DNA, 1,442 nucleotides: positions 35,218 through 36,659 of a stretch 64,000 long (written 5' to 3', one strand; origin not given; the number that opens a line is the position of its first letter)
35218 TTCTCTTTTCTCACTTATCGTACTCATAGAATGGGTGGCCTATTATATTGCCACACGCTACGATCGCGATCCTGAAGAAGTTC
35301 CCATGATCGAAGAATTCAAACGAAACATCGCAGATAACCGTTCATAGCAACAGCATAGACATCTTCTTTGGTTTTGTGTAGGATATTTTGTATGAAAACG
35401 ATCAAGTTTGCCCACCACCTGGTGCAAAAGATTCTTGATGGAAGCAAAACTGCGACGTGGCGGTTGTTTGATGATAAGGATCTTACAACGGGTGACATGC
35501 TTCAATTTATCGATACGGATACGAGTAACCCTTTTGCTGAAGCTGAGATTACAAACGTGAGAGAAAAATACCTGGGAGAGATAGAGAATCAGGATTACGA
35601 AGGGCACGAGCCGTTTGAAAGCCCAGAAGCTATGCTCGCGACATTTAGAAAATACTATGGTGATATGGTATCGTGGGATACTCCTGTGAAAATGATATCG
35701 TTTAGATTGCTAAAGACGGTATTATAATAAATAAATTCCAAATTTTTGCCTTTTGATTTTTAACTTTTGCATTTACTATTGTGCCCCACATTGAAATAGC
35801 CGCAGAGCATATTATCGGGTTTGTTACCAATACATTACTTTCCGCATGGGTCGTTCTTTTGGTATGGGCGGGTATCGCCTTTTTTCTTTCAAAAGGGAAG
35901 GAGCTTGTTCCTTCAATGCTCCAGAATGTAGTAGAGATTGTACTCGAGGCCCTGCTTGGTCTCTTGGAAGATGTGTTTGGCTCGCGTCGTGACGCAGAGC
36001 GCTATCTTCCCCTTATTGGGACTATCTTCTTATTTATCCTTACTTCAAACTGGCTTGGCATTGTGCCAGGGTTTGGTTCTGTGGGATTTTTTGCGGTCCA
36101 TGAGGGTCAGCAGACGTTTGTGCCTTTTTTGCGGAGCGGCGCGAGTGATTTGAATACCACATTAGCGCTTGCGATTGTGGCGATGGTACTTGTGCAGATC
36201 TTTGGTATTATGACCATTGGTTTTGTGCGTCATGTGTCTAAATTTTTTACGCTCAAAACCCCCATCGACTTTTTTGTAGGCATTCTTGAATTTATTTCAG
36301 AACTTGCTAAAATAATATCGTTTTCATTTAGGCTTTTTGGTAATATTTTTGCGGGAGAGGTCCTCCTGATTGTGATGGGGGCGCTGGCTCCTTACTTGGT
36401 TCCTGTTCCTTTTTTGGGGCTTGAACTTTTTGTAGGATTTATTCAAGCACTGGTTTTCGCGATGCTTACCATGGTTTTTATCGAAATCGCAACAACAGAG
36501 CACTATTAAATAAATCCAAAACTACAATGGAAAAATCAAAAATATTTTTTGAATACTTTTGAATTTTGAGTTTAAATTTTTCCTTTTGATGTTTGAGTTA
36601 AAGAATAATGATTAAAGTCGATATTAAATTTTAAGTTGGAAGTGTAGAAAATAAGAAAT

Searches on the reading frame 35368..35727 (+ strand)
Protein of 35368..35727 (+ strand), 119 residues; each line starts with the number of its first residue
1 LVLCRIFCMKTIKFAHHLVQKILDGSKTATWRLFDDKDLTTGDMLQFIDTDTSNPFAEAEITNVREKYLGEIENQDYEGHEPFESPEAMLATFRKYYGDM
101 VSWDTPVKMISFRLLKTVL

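Call 12: search_protein_families(library=pfam, proteins=[window:35368-35727:+])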
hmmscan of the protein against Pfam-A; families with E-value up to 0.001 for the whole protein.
window:35368-35727:+ (119 aa): 1 family
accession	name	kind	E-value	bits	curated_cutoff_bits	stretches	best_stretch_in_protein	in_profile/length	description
PF04266.20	ASCH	-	9.6e-10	39.5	21.2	1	13-115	2-102/103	ASCH domain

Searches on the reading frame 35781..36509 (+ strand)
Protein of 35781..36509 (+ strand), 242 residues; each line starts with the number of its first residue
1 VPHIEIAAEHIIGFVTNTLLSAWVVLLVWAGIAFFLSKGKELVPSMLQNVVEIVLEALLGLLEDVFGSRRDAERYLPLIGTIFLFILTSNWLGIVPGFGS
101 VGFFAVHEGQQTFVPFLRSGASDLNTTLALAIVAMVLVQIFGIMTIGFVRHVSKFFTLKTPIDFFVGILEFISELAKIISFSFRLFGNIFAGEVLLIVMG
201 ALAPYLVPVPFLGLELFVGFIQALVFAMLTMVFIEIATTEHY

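Call 12: search_protein_families(library=pfam, proteins=[window:35781-36509:+])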
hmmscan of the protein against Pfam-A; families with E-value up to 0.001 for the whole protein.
window:35781-36509:+ (242 aa): 1 family
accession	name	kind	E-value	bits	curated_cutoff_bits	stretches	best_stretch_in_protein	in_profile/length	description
PF00119.25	ATP-synt_A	-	5.8e-46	157.5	33.9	1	20-234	2-216/217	ATP synthase A chain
